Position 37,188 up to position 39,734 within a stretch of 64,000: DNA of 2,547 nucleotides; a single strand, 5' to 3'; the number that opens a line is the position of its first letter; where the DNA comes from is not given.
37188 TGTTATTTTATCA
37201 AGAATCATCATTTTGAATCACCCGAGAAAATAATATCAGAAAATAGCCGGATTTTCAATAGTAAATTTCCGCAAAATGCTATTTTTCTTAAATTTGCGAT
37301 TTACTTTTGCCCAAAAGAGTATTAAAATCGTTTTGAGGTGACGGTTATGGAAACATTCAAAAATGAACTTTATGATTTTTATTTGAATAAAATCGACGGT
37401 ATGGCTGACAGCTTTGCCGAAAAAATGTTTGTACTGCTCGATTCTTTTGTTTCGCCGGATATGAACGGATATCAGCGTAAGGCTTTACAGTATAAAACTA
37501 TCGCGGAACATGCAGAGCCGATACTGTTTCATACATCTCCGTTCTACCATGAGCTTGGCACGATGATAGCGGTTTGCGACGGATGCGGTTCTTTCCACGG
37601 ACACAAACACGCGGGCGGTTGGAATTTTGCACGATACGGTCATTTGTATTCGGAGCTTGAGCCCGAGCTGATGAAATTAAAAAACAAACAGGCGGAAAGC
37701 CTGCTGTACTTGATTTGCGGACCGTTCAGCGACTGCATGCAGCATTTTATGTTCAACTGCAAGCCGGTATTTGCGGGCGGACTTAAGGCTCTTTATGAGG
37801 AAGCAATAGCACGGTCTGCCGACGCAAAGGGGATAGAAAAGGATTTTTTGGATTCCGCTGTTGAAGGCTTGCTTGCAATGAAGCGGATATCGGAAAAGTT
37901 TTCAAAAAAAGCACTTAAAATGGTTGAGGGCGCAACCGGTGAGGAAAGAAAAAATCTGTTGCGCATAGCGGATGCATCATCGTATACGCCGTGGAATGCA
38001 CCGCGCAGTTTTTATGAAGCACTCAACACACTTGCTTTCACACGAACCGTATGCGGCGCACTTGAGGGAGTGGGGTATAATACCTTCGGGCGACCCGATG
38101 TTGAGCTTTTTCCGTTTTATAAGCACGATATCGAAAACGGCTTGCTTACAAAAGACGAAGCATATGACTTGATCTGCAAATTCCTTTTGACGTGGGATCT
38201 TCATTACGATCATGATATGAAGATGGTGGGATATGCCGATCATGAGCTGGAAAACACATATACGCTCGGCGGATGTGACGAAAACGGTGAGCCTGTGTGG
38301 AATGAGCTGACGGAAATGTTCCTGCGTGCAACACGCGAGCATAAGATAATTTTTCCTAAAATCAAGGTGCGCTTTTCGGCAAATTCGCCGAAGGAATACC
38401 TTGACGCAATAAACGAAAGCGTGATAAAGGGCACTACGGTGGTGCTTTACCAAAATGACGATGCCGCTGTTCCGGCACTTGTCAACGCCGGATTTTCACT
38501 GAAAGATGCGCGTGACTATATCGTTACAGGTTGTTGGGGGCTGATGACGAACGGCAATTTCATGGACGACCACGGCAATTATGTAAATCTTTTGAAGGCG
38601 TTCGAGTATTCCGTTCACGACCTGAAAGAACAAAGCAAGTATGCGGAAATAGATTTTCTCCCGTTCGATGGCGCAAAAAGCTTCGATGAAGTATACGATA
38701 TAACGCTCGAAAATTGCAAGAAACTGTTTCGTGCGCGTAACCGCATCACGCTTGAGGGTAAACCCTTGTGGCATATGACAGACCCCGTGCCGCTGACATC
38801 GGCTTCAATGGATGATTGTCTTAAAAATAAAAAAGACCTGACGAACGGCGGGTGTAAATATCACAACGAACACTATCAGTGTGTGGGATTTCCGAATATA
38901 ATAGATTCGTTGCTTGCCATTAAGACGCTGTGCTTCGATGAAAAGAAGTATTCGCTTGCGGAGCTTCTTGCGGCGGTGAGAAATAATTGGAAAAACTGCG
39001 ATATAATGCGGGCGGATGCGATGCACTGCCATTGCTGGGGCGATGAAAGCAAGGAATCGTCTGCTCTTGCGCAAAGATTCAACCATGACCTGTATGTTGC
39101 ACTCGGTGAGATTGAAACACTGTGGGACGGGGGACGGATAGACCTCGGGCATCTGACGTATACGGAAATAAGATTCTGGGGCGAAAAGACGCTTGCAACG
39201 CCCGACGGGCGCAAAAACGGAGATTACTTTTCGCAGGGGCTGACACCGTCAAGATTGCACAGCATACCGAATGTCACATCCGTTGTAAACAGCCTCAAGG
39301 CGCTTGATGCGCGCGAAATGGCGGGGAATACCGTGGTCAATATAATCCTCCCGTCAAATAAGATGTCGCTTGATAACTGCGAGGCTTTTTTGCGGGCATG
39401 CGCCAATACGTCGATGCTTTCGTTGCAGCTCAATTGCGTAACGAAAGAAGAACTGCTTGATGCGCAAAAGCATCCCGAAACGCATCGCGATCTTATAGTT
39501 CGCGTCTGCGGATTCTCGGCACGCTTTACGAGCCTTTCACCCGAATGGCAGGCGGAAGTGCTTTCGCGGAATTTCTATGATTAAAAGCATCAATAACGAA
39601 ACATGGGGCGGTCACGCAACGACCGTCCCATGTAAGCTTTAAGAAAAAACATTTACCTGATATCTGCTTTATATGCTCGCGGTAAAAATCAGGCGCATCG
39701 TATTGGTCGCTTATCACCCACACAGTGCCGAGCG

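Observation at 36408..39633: Orphan glycyl-radical enzyme with a non-canonical thiyl-Cys loop, no activase in 64 kb, under a divergent AraC regulator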

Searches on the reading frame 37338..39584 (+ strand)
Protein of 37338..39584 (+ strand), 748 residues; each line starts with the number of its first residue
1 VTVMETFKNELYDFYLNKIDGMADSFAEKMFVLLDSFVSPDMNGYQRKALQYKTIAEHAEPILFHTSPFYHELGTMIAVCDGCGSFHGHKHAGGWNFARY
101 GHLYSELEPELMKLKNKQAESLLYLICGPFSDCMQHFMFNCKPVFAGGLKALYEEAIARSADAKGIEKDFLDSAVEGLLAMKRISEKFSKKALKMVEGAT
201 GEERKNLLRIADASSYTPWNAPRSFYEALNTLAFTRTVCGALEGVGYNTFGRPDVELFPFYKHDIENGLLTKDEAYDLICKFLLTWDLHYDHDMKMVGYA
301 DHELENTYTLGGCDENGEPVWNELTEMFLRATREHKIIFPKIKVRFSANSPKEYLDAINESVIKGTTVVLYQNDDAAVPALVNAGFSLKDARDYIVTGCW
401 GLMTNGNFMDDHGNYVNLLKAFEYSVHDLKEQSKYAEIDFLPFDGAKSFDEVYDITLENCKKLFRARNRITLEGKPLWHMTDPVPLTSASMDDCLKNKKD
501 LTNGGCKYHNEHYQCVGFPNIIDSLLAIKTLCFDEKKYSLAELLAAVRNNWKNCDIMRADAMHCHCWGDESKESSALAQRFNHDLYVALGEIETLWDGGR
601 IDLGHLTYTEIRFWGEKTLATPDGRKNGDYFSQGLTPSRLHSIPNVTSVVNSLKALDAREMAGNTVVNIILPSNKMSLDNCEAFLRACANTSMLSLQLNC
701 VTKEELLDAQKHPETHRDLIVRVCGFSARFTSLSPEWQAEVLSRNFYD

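Call 3: search_protein_families(library=pfam, proteins=[window:37338-39584:+], max_evalue=0.01)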
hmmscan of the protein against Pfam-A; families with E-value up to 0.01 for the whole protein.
window:37338-39584:+ (748 aa): 2 families
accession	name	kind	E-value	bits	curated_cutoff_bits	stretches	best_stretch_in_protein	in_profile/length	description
PF02901.20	PFL-like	-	4.5e-87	293.7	24.3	1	135-609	158-641/647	Pyruvate formate lyase-like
PF01228.26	Gly_radical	-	2.3e-17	63.9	22.2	1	632-731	2-106/106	Glycine radical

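Call 4: search_protein_families(library=ncbifam, proteins=[window:37338-39584:+], max_evalue=0.01)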
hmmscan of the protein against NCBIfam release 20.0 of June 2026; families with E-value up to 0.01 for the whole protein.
window:37338-39584:+ (748 aa): 12 families
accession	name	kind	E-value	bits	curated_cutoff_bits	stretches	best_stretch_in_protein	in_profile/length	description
TIGR01774.1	PFL2-3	subfamily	1.2e-84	285.1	678.2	1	140-744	161-781/786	formate C-acetyltransferase/glycerol dehydratase family glycyl radical enzyme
NF048011.1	SfplDhtHpsGDes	equivalog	5.4e-74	249.9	1000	1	167-745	223-817/821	(2S)-3-sulfopropanediol dehydratase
NF043068.1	glycl_HYPD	equivalog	1.5e-67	228.3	1100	1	181-744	206-779/784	trans-4-hydroxy-L-proline dehydratase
NF048009.1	SfplDhtHpfGKleb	equivalog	6.7e-63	213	1000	1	167-744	221-819/824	(2S)-3-sulfopropanediol dehydratase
TIGR04394.1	choline_CutC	equivalog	2e-62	211.9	1050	1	175-745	208-784/789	choline trimethylamine-lyase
NF007437.0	PRK09983.1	equivalog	9.9e-62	209.1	1109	1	136-745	156-761/765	formate C-acetyltransferase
NF033718.1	indole_decarb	equivalog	3.7e-45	154.4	1100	2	184-551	270-644/868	indoleacetate decarboxylase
NF033715.1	glycyl_HPDL_Lrg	equivalog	2.3e-35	121.7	1150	3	174-400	274-508/901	4-hydroxyphenylacetate decarboxylase large subunit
NF038360.1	rad_fix_GrcA3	exception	1.2e-14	54.1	158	1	676-747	4-75/78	autonomous glycyl radical cofactor GrcA3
TIGR01255.1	pyr_form_ly_1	equivalog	6.1e-13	48.1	994.2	1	248-747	259-741/744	formate C-acetyltransferase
TIGR04365.1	spare_glycyl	equivalog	1.4e-09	38.3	170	1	696-746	72-122/126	autonomous glycyl radical cofactor GrcA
NF008341.1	PRK11127.1-1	equivalog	2.7e-08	33.7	145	1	697-747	27-77/80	autonomous glycyl radical cofactor GrcA2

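Call 5: search_solved_structures(query=window:37338-39584:+, show_alignments=3, max_evalue=0.001)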
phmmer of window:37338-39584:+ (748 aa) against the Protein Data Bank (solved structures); distinct sequences matched with E-value up to 0.001: 35.
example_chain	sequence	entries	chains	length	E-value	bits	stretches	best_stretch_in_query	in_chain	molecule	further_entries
1r8w_A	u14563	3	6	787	8.8e-61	209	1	158-745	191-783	glycerol dehydratase | B12-independent glycerol dehydratase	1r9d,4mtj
2f3o_A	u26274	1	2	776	2.6e-57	197.5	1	178-744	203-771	pyruvate formate-lyase 2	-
6vxc_A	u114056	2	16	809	5.8e-56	193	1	172-744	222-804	Trans-4-hydroxy-L-proline dehydratase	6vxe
8id0_A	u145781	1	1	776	2.6e-55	190.9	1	186-744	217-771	formate C-acetyltransferase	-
5ymr_B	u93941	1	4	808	1.8e-54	188.1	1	141-748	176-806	Formate acetyltransferase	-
8id1_A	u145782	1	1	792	6e-53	183.1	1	175-745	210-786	Formate C-acetyltransferase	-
9f3w_A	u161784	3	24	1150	1e-52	182.3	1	188-745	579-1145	Choline trimethylamine-lyase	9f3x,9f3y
5kdp_A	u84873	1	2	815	2.6e-51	177.6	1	172-745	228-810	Choline trimethylamine-lyase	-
9ht9_A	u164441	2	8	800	4.5e-51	176.9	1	172-745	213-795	Choline trimethylamine-lyase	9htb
9r0v_A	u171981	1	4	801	4.5e-51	176.9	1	172-745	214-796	Choline trimethylamine-lyase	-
5fav_A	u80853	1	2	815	4.7e-51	176.8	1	172-745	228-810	Choline trimethylamine-lyase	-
6vue_A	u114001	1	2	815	4.7e-51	176.8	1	172-745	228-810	Choline trimethylamine-lyase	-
5fay_A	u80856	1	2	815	4.7e-51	176.8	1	172-745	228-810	Choline trimethylamine-lyase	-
5faw_A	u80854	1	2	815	5.3e-51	176.6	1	172-745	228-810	Choline trimethylamine-lyase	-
5fau_A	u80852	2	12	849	5.4e-51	176.6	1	172-745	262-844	Choline trimethylamine-lyase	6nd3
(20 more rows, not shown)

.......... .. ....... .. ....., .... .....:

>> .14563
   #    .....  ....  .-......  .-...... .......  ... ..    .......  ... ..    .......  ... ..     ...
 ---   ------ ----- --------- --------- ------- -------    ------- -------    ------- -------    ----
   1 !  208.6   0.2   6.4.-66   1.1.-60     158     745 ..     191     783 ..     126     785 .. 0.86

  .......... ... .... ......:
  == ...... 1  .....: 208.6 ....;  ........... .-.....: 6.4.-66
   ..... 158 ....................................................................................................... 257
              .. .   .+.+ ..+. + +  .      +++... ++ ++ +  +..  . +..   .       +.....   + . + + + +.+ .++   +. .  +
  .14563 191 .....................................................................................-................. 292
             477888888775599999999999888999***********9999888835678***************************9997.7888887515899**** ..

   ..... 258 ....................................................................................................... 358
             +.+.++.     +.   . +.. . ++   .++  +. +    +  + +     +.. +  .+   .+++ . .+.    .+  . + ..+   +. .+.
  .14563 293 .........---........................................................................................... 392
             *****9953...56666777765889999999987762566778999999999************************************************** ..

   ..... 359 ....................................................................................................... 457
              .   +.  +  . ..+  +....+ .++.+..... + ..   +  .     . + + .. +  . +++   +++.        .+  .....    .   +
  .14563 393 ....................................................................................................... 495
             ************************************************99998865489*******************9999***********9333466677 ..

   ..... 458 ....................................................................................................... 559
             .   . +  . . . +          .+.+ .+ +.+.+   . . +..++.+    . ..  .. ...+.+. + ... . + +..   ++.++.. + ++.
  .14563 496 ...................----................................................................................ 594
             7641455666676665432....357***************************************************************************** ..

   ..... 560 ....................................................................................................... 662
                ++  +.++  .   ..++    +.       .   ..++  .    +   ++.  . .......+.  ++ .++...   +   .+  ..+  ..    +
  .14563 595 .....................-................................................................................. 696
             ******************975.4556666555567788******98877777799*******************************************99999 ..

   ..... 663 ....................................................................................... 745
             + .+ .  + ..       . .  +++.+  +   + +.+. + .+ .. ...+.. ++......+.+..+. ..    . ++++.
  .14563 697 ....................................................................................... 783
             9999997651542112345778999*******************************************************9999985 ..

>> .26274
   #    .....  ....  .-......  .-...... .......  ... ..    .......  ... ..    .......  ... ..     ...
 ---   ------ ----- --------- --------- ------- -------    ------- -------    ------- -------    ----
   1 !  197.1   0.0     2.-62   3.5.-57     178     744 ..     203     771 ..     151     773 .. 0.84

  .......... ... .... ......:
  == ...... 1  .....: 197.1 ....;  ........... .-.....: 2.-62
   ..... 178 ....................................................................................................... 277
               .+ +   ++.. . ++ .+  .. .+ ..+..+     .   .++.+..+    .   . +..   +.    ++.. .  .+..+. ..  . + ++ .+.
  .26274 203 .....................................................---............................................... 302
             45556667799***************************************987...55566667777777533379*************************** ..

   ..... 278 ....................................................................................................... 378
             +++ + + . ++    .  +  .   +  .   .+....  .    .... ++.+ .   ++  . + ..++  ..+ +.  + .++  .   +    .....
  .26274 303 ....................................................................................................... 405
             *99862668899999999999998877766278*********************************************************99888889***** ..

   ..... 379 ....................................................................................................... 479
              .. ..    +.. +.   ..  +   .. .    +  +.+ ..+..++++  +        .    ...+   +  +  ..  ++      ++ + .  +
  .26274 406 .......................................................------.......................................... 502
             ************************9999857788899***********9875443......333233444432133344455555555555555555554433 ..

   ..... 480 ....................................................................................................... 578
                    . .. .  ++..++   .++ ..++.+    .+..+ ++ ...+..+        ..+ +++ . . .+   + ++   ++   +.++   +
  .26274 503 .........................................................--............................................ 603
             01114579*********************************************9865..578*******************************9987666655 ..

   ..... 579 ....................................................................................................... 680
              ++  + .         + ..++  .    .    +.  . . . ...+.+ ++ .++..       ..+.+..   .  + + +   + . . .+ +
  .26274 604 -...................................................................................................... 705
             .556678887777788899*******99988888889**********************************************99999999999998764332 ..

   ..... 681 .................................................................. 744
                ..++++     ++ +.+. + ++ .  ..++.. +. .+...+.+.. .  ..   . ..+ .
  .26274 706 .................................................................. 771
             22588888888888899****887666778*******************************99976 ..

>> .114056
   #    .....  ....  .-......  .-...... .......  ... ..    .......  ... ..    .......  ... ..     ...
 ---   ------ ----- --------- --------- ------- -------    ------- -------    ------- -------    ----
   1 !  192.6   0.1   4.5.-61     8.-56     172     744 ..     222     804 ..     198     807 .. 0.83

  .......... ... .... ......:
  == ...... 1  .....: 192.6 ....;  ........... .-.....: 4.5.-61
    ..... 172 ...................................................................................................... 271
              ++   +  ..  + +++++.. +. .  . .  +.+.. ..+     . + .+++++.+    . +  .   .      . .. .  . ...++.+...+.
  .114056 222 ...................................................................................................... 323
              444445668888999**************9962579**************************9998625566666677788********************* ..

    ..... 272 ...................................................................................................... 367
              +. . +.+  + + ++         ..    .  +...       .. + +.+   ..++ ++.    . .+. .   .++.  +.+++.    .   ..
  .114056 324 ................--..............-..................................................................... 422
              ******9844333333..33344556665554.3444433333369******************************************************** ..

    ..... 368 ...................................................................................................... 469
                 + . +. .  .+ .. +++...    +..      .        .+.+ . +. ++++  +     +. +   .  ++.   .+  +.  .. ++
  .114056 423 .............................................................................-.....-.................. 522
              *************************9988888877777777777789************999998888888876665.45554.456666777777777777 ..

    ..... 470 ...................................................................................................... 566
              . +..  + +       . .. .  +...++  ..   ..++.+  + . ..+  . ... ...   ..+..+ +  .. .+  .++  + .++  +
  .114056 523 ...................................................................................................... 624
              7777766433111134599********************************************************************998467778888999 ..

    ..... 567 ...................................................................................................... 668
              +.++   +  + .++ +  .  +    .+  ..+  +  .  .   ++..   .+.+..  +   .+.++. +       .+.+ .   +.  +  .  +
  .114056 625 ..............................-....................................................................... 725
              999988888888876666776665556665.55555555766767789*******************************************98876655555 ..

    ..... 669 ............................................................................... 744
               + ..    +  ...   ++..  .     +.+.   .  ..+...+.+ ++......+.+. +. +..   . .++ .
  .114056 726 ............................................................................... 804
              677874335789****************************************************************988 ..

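Call 9: find_homologous_proteins(query=window:37338-39584:+, max_evalue=1e-10)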
Query window:37338-39584:+ (748 aa): 612 proteins with E <= 1e-10 among 8000 candidates; the best 120 are listed.
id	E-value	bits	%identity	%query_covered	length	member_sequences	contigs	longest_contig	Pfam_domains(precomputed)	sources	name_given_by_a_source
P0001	0.0e+0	1763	100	100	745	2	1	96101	PF02901.21,PF01228.27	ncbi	-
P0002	0.0e+0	1268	70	100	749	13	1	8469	PF02901.21,PF01228.27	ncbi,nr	ncbi:MAG: pyruvate formate lyase family protein [Eubacteriales bacterium]|nr:pyruvate formate lyase 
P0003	0.0e+0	1251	68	100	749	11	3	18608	PF02901.21,PF01228.27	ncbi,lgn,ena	-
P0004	0.0e+0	1250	70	100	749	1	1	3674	PF02901.21,PF01228.27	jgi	-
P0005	0.0e+0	1248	70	100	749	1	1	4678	PF02901.21,PF01228.27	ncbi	-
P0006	0.0e+0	1231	68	99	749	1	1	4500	PF02901.21,PF01228.27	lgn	-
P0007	0.0e+0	1229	68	100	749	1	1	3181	PF02901.21,PF01228.27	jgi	-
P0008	0.0e+0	1225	69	100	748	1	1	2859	PF02901.21,PF01228.27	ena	-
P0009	0.0e+0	1222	70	99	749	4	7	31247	PF02901.21,PF01228.27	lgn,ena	-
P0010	0.0e+0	1218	69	99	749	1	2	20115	PF02901.21,PF01228.27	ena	-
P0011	0.0e+0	1212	69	99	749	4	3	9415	PF02901.21,PF01228.27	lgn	-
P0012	0.0e+0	1208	67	100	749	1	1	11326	PF02901.21,PF01228.27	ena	-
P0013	0.0e+0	1207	68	99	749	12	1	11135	PF02901.21,PF01228.27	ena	-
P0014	0.0e+0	1202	68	99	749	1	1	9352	PF02901.21,PF01228.27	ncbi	-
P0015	0.0e+0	1199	66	100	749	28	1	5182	PF02901.21,PF01228.27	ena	-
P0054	1.4e-295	1000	58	99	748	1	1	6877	PF02901.21,PF01228.27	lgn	-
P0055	2.0e-295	1000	59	99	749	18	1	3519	PF02901.21,PF01228.27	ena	-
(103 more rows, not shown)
